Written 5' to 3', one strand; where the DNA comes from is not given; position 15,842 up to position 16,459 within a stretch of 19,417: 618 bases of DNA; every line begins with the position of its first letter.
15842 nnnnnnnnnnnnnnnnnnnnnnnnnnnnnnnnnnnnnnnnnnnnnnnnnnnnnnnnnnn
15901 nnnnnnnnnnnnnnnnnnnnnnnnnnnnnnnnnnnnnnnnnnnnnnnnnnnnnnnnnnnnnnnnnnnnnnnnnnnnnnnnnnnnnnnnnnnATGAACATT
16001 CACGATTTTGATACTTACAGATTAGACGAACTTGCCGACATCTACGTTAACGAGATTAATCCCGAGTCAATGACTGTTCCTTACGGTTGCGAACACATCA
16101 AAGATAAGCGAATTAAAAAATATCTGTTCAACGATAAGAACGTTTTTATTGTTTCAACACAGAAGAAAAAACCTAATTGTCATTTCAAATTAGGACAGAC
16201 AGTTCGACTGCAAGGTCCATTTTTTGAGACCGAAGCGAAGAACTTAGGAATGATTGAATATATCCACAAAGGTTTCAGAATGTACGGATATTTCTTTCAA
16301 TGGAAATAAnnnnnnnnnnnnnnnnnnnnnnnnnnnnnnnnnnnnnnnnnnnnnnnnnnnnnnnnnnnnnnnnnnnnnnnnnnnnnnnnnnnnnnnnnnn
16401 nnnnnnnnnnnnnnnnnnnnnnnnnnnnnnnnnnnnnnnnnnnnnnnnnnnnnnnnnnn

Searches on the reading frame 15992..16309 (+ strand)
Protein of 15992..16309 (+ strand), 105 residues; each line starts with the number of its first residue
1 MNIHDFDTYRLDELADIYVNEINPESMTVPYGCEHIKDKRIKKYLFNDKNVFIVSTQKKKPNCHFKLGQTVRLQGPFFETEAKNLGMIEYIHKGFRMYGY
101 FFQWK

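Call 4: search_protein_families(library=phrogs, proteins=[window:15992-16309:+], max_evalue=0.01)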
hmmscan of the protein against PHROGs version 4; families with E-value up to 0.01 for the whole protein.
window:15992-16309:+ (105 aa): 0 families

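Call 8: search_protein_families(library=pfam, proteins=[window:15992-16309:+], max_evalue=1)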
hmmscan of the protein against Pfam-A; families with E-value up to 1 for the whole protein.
window:15992-16309:+ (105 aa): 0 families

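Call 12: find_homologous_proteins(query=window:15992-16306:+, max_evalue=0.01)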
Query window:15992-16306:+ (105 aa): 12 proteins with E <= 0.01 among 12 candidates.
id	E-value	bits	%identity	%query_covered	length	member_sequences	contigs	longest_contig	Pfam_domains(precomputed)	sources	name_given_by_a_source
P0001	1.6e-66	239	98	100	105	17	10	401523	-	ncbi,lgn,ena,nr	ncbi:hypothetical protein WAY59_002351 [Escherichia coli]|nr:hypothetical protein [Escherichia coli]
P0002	8.6e-43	163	69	100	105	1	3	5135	-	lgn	-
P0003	2.8e-40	155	65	100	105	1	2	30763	-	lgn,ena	-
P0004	2.1e-39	152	64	100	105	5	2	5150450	-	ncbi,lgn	ncbi:hypothetical protein ACPCYW_17070 [Klebsiella aerogenes]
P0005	2.7e-38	148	66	100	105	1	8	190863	-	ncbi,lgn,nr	ncbi:TPA: hypothetical protein MM329_000671 [Escherichia coli]|nr:hypothetical protein [Escherichia 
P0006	3.0e-38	148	63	99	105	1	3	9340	-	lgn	-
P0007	2.3e-37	145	64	99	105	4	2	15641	-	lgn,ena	-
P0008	8.8e-37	143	64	100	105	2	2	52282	-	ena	-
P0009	2.4e-36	142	64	100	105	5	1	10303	-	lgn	-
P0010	4.5e-36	141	63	100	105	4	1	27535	-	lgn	-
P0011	1.3e-34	137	62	99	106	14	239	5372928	-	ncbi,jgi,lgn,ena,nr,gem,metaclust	ncbi:hypothetical protein AADQ00_05930 [Escherichia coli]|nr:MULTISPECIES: hypothetical protein [Ent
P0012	1.5e-20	91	100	40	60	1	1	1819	-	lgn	-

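Call 13: search_dna_similar(query=window:15992-16306:+, collection=phages, mode=protein, max_evalue=1, max_rows=40)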
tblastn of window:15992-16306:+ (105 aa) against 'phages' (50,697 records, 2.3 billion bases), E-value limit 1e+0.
Records with a match: 1; places in all: 1; records where one place covers at least 80% of the query: 1.
Best place of each record, by identity: <60% 1.
By first word of the organism name: Escherichia 1.
By host as written in the record: Escherichia coli 1.
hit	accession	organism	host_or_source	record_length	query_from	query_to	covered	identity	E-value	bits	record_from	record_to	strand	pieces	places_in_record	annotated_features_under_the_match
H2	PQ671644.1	Escherichia phage DCP80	Escherichia coli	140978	1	104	99%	29.8%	6e-8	54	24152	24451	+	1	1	hypothetical protein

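Call 15: find_encoding_contigs(protein=P0011, flank=10000, max_places=4)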
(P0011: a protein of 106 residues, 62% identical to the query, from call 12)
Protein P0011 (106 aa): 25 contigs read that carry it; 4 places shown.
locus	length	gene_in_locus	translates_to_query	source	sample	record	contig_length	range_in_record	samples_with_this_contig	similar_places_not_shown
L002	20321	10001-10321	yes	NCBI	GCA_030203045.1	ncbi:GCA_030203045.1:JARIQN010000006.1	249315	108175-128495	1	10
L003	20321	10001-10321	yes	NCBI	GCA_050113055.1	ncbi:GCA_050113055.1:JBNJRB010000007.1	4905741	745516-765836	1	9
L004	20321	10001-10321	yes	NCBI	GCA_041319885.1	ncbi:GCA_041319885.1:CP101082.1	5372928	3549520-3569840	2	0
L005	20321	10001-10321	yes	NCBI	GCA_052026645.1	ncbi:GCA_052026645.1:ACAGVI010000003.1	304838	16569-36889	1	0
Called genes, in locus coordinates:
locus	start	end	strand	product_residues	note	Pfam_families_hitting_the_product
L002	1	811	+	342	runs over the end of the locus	-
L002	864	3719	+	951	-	PF13884:Peptidase_S74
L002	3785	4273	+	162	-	-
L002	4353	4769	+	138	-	PF22262:DUF6950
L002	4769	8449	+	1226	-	PF09327:Phage_Tail_Tip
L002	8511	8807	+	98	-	-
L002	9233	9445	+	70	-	-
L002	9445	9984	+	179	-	-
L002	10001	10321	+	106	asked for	-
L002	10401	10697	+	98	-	-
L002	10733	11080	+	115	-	-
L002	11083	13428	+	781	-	PF09851:SHOCT (weak)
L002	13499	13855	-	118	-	-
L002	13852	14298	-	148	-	-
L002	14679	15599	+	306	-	PF03734:YkuD, PF17969:Ldt_C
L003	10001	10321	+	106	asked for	-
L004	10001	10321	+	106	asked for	-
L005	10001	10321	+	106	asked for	-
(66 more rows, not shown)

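Call 28: predict_structure(alignment_id=A1)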
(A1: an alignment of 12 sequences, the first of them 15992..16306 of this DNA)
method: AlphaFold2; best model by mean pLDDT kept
length: 105 residues; sequences in the alignment: 12
mean_pLDDT: 91.2   pTM: 0.84
mean pLDDT of the five models: 91.2, 89.5, 89.2, 71.6, 67.6
residues with pLDDT >= 90: 82; 70-90: 19; 50-70: 4; < 50: 0
segments of 3 or more residues with pLDDT < 50: none
pLDDT, mean of each block of 10 residues (from residue 1): 75 92 92 91 95 93 94 93 95 88 97
secondary structure, 60 per line:
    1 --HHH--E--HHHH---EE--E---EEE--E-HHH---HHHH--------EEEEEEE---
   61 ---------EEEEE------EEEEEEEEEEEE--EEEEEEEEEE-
elements in order: H11-14 E26-28 H39-42 E51-57 E70-74 E81-92 E95-104

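Call 31: search_protein_representatives(alignment_id=A1)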
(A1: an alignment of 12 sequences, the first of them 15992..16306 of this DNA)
Query: 12 sequences, 105 profile positions. Proteins with E-value up to 0.001 (for the whole library): 9; up to 1e-10: 8; up to 1e-30: 1. The best 9 are listed.
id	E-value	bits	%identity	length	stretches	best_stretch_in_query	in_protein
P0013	7.8e-40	151.2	-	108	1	1-105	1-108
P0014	4.1e-25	103.9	-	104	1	4-104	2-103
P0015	6.1e-23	96.9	-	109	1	4-104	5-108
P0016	4.6e-20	87.7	-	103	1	4-105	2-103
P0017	2.3e-19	85.4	-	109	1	1-104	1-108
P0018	1.2e-17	79.9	-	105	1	4-104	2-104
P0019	3.4e-15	72.0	-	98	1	5-104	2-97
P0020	1.3e-14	70.2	-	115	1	4-104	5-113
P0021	4.4e-04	36.3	-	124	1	3-104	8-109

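Call 32: fold_search(model_id=the predicted structure, library=pdb)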
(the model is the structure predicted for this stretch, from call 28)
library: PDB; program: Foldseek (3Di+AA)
matches with E <= 10: 395; with E <= 0.001: 0
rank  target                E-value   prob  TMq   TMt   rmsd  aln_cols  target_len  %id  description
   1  9j1k_L                3.9e-01  0.84  0.36  0.12   3.7        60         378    8  Tip region of monocin (released 2025-01-08)
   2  3d37_A                4.3e-01  0.77  0.34  0.13   4.2        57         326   12  The crystal structure of the tail protein from Neisseria meningitidis MC58 (released 2008-07-08)
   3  9h4p_BD               4.5e-01  0.57  0.42  0.07   5.5        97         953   10  Tail of full Haloferax tailed virus 1 (released 2025-08-27)
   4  8gtb_A                6.0e-01  0.25  0.39  0.33  12.5       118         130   10  Cryo-EM structure of the marine siphophage vB_DshS-R4C tail tube protein (released 2023-07-12)
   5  1jen_C                6.3e-01  0.25  0.25  0.13   4.4        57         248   14  HUMAN S-ADENOSYLMETHIONINE DECARBOXYLASE (released 1999-06-01)
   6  1jen_A                6.7e-01  0.25  0.25  0.13   4.4        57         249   14  HUMAN S-ADENOSYLMETHIONINE DECARBOXYLASE (released 1999-06-01)
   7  1wru                  7.0e-01  0.63  0.45  0.17   5.0        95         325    9  Structure of central hub elucidated by X-ray analysis of gene product 44; baseplate component of bacteriophage Mu (released 2005-09-20)
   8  3cdd_D                7.8e-01  0.33  0.38  0.16   5.3        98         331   10  Crystal structure of prophage MuSo2, 43 kDa tail protein from Shewanella oneidensis (released 2008-03-11)
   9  2nwa_A                8.7e-01  0.23  0.30  0.37   7.4        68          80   13  X-ray Crystal Structure of Protein ytmB from Bacillus subtilis. Northeast Structural Genomics Consortium Target SR466 (released 2007-01-09)
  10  3ep4_A                8.7e-01  0.16  0.22  0.12   5.1        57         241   12  Human AdoMetDC E256Q mutant with no putrescine bound (released 2008-12-23)
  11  9f4a_BE               8.7e-01  0.08  0.18  0.06  10.7        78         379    6  Interface between baseplate cup and extended tail tube/sheath of Klebsiella phage KP1 variant vB_Kpn_Lilla1 (released 2025-05-14)
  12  9ndy_E                9.2e-01  0.15  0.31  0.13   7.0        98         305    9  Composite baseplate asymmetric unit of JohannRWettstein (Bas63) (released 2025-11-19)
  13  9gb5_G                9.8e-01  0.15  0.30  0.26  10.0        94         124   10  Contracted phiCD508 neck (released 2025-03-26)
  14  1msv_A                9.8e-01  0.14  0.22  0.10   6.7        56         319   12  The S68A S-adenosylmethionine decarboxylase proenzyme processing mutant. (released 2003-03-11)
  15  7mie                  1.1e+00  0.35  0.31  0.15   6.6        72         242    7  Crystal structure of the Borreliella burgdorferi PlzA protein in complex with c-di-GMP (released 2021-06-30)
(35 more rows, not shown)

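Call 33: fold_search(model_id=the predicted structure, library=viral)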
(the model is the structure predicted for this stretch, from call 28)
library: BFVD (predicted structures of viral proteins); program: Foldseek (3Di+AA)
matches with E <= 10: 899; with E <= 0.001: 0
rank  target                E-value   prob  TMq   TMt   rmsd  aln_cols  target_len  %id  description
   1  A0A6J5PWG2            9.2e-03  1.00  0.46  0.43   9.2       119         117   15  Uncharacterized protein [uncultured Caudovirales phage]
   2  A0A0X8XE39            1.8e-02  1.00  0.57  0.49   4.2       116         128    9  (no name in the UniProt tables at hand)
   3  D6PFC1                3.8e-02  0.97  0.38  0.33   6.5        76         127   13  (no name in the UniProt tables at hand)
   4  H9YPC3                5.0e-02  0.98  0.47  0.31   5.6        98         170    7  (no name in the UniProt tables at hand)
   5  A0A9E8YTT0            5.3e-02  0.97  0.52  0.48  10.2       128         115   14  (no name in the UniProt tables at hand)
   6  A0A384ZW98            6.9e-02  0.87  0.43  0.09  10.6       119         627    9  Uncharacterized protein [Dickeya phage vB_DsoM_JA13]
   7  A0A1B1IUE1            9.6e-02  0.77  0.40  0.22  13.6       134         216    5  (no name in the UniProt tables at hand)
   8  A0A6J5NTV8            1.1e-01  0.54  0.38  0.36  12.8       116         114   11  Uncharacterized protein [uncultured Caudovirales phage]
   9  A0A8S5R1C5            1.1e-01  0.89  0.42  0.14   5.2        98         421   12  Uncharacterized protein [Siphoviridae sp. ctj7g1]
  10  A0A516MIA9            1.2e-01  0.96  0.46  0.15   5.4        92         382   14  (no name in the UniProt tables at hand)
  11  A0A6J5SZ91            1.2e-01  0.90  0.46  0.43  12.0       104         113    9  Uncharacterized protein [uncultured Caudovirales phage]
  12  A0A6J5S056            1.3e-01  0.85  0.42  0.06   5.7        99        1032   13  Peptidase S74 domain-containing protein [uncultured Caudovirales phage]
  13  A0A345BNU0            1.4e-01  0.66  0.42  0.30  11.1       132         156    6  (no name in the UniProt tables at hand)
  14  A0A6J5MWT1            1.5e-01  0.82  0.37  0.05   7.9        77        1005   10  PKD domain containing protein (Fragment) [uncultured Caudovirales phage]
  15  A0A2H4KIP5            1.5e-01  0.51  0.32  0.25  12.6       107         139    8  (no name in the UniProt tables at hand)
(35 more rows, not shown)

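Call 37: search_solved_structures(query=A2, max_evalue=10)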
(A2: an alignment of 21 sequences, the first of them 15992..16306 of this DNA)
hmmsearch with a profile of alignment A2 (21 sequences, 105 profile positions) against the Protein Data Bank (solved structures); distinct sequences matched with E-value up to 10: 2.
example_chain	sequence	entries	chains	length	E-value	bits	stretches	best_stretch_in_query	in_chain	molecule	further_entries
4kn5_A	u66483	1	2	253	0.14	15.5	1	28-83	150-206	Methylthioadenosine nucleosidase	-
2if7_A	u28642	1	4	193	0.28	14.5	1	13-68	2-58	SLAM family member 6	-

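Call 39: search_protein_families(library=phrogs, alignment_id=A2, max_evalue=1)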
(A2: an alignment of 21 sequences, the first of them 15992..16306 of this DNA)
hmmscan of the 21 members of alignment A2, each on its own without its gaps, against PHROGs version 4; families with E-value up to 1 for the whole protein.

A. member 1, window:15992-16306:+ (105 aa): 0 families

B. families by the number of members that match (of 21 scanned): 10 families
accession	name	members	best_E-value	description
phrog_37537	-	1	0.096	-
phrog_38336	-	1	0.13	-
phrog_5271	-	1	0.13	-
phrog_9423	-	1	0.15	-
phrog_1038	-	1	0.15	tail assembly chaperone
phrog_12018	-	1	0.15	-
phrog_12919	-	1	0.16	-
phrog_14108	-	1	0.27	-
phrog_18786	-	1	0.32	-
phrog_32831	-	1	0.45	-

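Call 67: search_dna_similar(query=P0021, collection=phages, mode=protein, max_evalue=1, max_rows=30)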
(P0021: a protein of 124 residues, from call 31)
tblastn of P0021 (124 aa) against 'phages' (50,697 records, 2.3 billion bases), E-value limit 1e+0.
No match.

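Call 73: search_protein_families(library=ncbifam, proteins=[window:15992-16306:+], max_evalue=0.1)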
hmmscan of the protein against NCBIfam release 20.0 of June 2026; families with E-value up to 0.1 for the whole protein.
window:15992-16306:+ (105 aa): 0 families

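Call 74: search_protein_families(library=padloc, proteins=[window:15992-16306:+], max_evalue=1)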
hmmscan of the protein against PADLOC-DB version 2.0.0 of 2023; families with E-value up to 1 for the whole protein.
window:15992-16306:+ (105 aa): 0 families

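Call 96: find_homologous_proteins(query=A2, max_evalue=0.1)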
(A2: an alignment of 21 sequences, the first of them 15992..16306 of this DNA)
Query A2 (21 sequences) (105 aa, profile of the alignment): 20 proteins with E <= 0.1 among 381 candidates.
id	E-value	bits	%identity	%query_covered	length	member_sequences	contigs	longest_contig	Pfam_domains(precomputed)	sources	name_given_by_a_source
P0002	4.2e-47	176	69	100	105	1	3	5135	-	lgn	-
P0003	1.0e-45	172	65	100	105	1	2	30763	-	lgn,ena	-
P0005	1.4e-45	171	66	100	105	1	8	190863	-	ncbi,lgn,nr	ncbi:TPA: hypothetical protein MM329_000671 [Escherichia coli]|nr:hypothetical protein [Escherichia 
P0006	1.9e-45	171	63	99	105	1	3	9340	-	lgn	-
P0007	2.5e-45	171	64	99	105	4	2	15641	-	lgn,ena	-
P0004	3.6e-45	170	64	100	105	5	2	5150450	-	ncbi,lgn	ncbi:hypothetical protein ACPCYW_17070 [Klebsiella aerogenes]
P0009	5.4e-45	170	64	100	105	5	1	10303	-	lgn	-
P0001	1.2e-44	168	98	100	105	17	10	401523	-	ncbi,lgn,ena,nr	ncbi:hypothetical protein WAY59_002351 [Escherichia coli]|nr:hypothetical protein [Escherichia coli]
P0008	1.2e-44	168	64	100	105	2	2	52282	-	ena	-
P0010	2.3e-44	168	63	100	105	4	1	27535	-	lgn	-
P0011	5.8e-43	163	62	99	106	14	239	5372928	-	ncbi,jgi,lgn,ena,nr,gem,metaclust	ncbi:hypothetical protein AADQ00_05930 [Escherichia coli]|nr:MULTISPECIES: hypothetical protein [Ent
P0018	1.2e-31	127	32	97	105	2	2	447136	-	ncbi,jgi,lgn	-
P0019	3.7e-31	125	32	95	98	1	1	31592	-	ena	-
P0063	9.9e-27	111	31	97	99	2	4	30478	-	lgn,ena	-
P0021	2.9e-25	106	29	97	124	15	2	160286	-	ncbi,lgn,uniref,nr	ncbi:hypothetical protein H0I54_11650 [Yersinia kristensenii]|uniref:hypothetical protein n=1 Tax=Ye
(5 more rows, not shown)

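Call 97: search_protein_families(library=pfam, alignment_id=A2, max_evalue=10)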
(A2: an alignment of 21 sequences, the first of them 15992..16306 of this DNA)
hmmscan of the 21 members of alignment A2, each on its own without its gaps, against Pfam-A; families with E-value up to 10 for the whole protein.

A. member 1, window:15992-16306:+ (105 aa): 0 families

B. families by the number of members that match (of 21 scanned): 11 families
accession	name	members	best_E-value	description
PF12700.13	HlyD_2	2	0.014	HlyD family secretion protein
PF18923.6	DUF5673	1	0.019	Domain of unknown function (DUF5673)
PF08298.17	AAA_PrkA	1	0.049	PrkA AAA domain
PF22819.2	TcaA_5th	1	0.072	TcaA protein NTF2-like domain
PF20791.3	Acyl-ACP_TE_C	1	0.085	Acyl-ACP thioesterase C-terminal domain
PF18719.7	ArlS_N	1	0.11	ArlS sensor domain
PF12152.13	eIF_4G1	1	0.11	Eukaryotic translation initiation factor 4G1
PF01048.26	PNP_UDP_1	1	0.15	Phosphorylase superfamily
PF04225.17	LysM_OapA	1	0.15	Opacity-associated protein A LysM-like domain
PF14310.12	Fn3-like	1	0.16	Fibronectin type III-like domain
PF18881.5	DUF5646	1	0.18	Family of unknown function (DUF5646)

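Call 98: find_encoding_contigs(protein=P0021, flank=10000, max_places=2)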
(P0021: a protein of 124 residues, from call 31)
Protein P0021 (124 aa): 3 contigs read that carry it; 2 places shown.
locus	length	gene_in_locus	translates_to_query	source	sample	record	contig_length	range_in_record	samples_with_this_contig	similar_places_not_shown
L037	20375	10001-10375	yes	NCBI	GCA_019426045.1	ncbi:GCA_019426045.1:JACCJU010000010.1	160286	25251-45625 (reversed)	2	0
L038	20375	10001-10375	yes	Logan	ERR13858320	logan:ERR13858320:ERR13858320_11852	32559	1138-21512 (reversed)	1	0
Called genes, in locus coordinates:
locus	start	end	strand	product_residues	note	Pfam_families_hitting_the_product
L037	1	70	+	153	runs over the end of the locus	PF08813:Phage_tail_3 (weak)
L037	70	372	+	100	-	-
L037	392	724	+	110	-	-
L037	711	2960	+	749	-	-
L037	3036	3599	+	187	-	PF21430:DTP-pb9_B-dom (weak)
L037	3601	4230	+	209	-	-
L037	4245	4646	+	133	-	PF22262:DUF6950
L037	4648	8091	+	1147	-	PF00041:fn3, PF25059:FN3_DSCAM-DSCAML_C (weak), PF09327:Phage_Tail_Tip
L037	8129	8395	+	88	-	-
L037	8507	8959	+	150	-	PF00959:Phage_lysozyme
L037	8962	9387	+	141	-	PF19835:SegE_GIY-YIG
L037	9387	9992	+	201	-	-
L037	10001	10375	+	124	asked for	-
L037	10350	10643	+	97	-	-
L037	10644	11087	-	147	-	PF14373:Imm_superinfect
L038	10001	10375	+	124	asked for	-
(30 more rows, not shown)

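Call 99: find_encoding_contigs(protein=P0018, flank=10000, max_places=2)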
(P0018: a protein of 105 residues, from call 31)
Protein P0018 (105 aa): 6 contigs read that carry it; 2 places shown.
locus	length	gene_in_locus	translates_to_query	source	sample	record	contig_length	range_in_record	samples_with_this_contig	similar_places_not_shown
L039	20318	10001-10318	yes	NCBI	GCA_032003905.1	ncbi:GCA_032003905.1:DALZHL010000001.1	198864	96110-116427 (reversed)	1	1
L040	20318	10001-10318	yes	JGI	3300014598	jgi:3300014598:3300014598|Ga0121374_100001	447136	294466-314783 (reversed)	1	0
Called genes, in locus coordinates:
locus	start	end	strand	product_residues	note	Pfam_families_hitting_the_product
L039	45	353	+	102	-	-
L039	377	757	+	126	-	-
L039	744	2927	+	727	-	-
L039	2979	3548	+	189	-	-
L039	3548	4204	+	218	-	-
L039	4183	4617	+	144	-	PF22262:DUF6950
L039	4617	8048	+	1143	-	PF09327:Phage_Tail_Tip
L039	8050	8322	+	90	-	-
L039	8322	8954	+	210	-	-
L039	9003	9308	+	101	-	-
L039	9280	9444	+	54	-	-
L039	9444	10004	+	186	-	-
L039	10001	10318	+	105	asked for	-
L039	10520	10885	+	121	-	PF13539:Peptidase_M15_4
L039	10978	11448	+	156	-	PF00367:PTS_EIIB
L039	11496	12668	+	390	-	PF00155:Aminotran_1_2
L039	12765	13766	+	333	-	PF00962:A_deaminase, PF19326:AMP_deaminase (weak)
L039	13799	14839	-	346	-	PF01408:GFO_IDH_MocA, PF22725:GFO_IDH_MocA_C3, PF02894:GFO_IDH_MocA_C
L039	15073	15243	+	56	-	PF24673:Blr_divisome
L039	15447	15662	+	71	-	PF05321:HHA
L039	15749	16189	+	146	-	PF10754:DUF2569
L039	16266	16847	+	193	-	PF02508:Rnf-Nqr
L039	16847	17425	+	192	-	PF12838:Fer4_7 (faint), PF04060:FeS, PF00037:Fer4 (weak), PF12837:Fer4_6 (weak), PF13237:Fer4_10 (weak), PF14697:Fer4_21, PF13187:Fer4_9 (weak), PF00037:Fer4 (weak), +2 more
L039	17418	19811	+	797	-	PF13375:RnfC_N, PF01512:Complex1_51K, PF10531:SLBB, PF00037:Fer4 (faint), PF13183:Fer4_8 (weak), PF13237:Fer4_10, PF12838:Fer4_7, PF13187:Fer4_9 (weak), +3 more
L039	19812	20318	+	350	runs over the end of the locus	PF03116:NQR2_RnfD_RnfE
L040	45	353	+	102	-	-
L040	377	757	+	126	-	-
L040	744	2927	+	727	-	-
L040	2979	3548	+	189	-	-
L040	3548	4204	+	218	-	-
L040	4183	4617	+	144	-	PF22262:DUF6950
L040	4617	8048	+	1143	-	PF09327:Phage_Tail_Tip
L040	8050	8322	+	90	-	-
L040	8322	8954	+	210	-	-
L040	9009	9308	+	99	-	-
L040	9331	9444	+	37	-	-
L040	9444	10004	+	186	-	-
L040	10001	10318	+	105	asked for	-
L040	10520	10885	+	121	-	PF13539:Peptidase_M15_4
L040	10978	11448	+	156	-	PF00367:PTS_EIIB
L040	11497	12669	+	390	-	PF00155:Aminotran_1_2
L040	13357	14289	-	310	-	PF08238:Sel1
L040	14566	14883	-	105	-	-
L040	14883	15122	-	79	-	-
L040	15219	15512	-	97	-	-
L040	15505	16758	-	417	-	PF13884:Peptidase_S74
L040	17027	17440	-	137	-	-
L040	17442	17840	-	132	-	PF16931:Phage_holin_8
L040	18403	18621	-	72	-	PF07022:Phage_CI_repr (weak), PF15943:YdaS_toxin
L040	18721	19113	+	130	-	PF07022:Phage_CI_repr (weak), PF01381:HTH_3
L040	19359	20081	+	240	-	PF20613:HipA_2 (weak)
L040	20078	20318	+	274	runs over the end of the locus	PF11236:DUF3037 (weak)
